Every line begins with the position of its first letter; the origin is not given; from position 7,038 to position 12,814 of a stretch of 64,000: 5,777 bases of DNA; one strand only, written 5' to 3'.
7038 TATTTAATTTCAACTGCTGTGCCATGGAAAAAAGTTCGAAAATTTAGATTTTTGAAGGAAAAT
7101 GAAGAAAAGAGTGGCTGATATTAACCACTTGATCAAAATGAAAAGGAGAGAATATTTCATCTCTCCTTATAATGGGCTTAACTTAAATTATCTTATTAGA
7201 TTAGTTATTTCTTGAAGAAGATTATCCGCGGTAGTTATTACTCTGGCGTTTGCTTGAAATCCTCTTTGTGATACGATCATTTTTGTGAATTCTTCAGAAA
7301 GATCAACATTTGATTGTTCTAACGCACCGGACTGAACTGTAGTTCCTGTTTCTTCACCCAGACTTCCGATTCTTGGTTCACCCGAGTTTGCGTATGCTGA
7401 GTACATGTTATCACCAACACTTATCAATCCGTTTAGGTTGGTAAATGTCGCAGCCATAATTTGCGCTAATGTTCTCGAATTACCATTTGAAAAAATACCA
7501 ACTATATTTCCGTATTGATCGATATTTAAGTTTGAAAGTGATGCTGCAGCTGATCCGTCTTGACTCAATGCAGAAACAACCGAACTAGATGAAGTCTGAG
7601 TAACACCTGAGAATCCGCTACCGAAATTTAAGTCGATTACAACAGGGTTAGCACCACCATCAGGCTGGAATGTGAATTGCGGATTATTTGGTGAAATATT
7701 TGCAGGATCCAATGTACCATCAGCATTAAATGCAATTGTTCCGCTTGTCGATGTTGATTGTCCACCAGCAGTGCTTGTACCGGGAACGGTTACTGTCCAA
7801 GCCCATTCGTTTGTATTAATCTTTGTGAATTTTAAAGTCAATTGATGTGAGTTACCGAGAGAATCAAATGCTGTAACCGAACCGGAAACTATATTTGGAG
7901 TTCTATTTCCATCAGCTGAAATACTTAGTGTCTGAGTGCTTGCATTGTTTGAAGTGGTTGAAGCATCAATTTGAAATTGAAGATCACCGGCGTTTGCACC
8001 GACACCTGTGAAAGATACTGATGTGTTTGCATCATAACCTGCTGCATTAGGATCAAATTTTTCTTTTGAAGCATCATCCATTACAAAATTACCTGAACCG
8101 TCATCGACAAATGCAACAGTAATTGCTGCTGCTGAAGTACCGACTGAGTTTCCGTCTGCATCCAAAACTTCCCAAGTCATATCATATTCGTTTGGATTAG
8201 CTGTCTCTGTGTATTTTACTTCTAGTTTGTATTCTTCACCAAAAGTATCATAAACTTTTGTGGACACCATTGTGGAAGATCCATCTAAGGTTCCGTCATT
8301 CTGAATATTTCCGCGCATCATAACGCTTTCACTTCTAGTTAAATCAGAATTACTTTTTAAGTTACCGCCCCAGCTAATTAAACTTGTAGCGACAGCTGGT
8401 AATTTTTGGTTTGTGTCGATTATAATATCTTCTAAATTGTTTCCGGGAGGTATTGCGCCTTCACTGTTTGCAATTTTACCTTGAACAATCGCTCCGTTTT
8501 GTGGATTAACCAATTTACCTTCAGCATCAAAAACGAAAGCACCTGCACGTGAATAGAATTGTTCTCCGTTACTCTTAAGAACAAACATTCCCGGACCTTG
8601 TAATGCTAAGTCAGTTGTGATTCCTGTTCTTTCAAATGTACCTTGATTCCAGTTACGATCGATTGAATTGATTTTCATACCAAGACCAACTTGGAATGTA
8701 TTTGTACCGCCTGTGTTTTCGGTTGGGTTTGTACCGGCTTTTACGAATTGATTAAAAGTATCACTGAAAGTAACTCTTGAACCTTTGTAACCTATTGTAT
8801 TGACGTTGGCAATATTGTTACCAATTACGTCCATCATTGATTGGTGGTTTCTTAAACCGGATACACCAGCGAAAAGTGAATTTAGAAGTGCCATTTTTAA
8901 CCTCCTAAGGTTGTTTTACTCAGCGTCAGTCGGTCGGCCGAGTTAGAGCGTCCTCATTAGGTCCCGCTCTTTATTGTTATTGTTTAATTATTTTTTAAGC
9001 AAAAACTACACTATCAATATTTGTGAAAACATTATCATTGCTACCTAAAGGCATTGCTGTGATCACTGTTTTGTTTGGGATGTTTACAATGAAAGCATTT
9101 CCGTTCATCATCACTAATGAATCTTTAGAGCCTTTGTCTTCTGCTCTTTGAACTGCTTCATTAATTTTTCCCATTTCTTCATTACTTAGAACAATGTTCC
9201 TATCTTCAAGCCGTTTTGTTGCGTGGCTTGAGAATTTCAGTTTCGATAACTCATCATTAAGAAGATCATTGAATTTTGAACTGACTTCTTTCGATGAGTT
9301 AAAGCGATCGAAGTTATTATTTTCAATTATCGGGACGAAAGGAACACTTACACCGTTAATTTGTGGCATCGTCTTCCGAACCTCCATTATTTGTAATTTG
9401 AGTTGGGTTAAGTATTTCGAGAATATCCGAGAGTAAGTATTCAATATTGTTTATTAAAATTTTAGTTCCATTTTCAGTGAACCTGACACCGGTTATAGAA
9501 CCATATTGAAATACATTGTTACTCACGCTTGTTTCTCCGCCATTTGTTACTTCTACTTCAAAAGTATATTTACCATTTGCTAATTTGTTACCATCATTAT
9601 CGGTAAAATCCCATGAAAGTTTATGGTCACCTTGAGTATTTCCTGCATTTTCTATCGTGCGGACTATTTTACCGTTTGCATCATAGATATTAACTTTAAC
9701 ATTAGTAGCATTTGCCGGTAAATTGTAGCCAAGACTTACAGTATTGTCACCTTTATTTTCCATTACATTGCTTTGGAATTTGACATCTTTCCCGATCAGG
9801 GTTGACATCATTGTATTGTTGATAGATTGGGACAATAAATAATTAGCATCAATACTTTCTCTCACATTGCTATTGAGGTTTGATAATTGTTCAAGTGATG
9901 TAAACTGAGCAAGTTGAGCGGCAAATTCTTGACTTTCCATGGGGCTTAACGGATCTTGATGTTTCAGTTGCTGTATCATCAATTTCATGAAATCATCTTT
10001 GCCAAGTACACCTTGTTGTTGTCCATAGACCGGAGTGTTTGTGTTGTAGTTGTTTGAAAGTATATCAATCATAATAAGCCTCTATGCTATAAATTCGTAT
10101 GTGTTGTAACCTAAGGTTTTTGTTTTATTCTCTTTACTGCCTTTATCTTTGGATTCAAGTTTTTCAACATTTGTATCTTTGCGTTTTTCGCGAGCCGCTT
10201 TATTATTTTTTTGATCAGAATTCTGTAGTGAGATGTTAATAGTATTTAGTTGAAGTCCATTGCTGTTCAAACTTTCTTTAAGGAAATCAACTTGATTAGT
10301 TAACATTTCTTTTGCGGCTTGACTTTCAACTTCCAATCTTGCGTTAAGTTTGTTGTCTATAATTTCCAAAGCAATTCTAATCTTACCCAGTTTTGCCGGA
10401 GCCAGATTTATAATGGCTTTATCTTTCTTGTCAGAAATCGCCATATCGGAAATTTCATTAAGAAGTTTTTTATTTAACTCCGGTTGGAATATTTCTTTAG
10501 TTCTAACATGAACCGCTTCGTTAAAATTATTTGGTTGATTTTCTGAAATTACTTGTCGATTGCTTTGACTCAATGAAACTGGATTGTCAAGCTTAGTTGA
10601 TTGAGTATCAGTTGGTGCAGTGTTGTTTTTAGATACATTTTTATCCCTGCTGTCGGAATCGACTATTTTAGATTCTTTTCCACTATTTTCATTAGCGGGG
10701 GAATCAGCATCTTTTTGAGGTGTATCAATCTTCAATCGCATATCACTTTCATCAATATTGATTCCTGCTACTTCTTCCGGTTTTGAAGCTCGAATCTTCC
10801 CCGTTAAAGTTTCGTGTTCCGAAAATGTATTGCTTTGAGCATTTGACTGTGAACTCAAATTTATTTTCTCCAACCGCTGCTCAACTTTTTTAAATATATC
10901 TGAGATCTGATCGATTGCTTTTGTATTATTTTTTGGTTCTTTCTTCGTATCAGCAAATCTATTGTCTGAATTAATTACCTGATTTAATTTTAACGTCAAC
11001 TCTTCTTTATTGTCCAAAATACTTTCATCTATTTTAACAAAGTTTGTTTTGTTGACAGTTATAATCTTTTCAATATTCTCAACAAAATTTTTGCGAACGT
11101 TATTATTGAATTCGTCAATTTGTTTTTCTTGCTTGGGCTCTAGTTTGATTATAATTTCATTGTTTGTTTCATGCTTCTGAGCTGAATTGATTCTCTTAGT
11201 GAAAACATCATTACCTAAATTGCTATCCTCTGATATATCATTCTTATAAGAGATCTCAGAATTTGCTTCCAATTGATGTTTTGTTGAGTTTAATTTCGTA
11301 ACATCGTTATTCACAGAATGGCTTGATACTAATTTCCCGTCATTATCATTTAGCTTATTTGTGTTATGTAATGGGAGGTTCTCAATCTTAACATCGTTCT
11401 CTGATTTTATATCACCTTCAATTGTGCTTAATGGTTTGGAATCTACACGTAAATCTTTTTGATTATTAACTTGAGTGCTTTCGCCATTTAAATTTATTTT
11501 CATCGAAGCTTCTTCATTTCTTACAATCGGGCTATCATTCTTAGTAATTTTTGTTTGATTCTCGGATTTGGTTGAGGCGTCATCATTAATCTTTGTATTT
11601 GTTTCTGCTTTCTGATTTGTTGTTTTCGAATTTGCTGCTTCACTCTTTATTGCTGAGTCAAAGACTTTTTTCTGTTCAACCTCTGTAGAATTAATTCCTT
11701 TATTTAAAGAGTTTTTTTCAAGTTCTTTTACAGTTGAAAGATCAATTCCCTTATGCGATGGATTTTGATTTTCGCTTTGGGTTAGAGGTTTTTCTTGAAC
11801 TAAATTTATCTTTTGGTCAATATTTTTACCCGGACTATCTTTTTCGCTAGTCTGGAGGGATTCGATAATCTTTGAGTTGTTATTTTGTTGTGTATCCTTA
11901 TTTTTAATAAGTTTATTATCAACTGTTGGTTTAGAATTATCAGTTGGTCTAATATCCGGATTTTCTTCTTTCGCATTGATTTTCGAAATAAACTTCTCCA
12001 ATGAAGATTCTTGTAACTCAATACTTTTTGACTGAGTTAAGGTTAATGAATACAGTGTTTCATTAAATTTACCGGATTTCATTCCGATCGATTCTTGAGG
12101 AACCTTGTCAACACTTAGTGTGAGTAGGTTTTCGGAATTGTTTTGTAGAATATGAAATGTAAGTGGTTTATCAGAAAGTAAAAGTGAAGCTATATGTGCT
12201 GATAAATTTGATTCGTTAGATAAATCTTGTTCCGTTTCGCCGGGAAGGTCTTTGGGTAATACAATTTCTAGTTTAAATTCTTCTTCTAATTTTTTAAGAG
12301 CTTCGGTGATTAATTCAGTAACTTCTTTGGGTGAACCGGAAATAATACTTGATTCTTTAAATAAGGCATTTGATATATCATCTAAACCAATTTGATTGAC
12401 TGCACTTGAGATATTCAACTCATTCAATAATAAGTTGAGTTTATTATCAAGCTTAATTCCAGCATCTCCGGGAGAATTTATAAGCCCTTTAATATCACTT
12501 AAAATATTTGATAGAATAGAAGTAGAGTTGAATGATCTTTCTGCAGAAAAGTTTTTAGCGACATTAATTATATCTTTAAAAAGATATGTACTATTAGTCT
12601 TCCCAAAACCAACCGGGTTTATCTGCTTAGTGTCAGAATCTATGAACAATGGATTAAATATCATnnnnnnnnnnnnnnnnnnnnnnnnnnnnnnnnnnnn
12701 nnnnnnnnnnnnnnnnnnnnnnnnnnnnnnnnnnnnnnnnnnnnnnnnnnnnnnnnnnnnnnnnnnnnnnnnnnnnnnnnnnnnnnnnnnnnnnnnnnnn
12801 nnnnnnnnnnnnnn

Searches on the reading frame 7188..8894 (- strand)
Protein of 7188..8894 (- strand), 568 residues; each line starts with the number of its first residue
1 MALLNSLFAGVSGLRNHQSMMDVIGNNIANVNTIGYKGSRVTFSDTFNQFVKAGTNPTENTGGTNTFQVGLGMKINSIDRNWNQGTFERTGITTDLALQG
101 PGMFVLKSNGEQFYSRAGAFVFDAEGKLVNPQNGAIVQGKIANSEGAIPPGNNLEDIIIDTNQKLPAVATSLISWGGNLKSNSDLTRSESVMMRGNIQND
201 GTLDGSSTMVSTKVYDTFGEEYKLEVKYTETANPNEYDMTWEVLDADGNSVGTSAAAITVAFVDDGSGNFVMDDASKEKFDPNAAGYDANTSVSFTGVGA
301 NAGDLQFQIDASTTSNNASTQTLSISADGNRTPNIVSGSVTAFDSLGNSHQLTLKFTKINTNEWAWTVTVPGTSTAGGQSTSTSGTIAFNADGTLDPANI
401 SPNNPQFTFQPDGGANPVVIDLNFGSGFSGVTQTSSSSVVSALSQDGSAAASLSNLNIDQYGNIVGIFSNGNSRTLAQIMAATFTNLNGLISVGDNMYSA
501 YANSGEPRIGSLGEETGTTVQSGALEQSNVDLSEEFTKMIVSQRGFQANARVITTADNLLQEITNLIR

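Call 39: search_protein_families(library=pfam, proteins=[window:7188-8894:-], max_evalue=0.00001)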
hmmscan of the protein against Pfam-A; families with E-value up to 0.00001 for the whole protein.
window:7188-8894:- (568 aa): 4 families
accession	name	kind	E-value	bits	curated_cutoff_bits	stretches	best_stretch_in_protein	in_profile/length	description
PF07559.19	FlgE_D2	-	8.5e-27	94.8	22.7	2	337-447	23-141/142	Flagellar basal body protein FlaE D2 domain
PF06429.18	Flg_bbr_C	-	4.4e-18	65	23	1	521-566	1-46/46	Flagellar basal body rod FlgEFG protein C-terminal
PF22692.1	LlgE_F_G_D1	-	1.2e-09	38.6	27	1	97-160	1-57/64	Flagellar hook protein FlgE/F/G D1 domain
PF00460.25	Flg_bb_rod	-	5.1e-08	33.1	20.7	1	10-37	4-31/31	Flagella basal body rod protein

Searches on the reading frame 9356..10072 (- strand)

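Call 39: search_protein_families(library=pfam, proteins=[window:9356-10072:-], max_evalue=0.00001)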
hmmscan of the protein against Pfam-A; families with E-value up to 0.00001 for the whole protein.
window:9356-10072:- (238 aa): 2 families
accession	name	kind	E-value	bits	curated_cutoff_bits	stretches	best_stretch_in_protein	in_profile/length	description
PF13860.13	FlgD_ig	-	5e-22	78.1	27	1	102-179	2-79/79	FlgD Ig-like domain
PF03963.19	FlgD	-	4.7e-20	72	27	1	10-70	13-73/75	Flagellar hook capping protein - N-terminal region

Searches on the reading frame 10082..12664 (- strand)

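Call 7: search_protein_families(library=ncbifam, proteins=[window:10082-12664:-], max_evalue=0.00001)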
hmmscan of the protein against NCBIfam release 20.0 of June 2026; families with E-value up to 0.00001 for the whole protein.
window:10082-12664:- (860 aa): 0 families

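Call 39: search_protein_families(library=pfam, proteins=[window:10082-12664:-], max_evalue=0.00001)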
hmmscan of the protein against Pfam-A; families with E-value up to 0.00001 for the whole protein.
window:10082-12664:- (860 aa): 1 family
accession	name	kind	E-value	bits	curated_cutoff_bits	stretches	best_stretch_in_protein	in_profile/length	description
PF02120.21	Flg_hook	-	1.4e-14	54.1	29.8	1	743-818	8-83/85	Flagellar hook-length control protein FliK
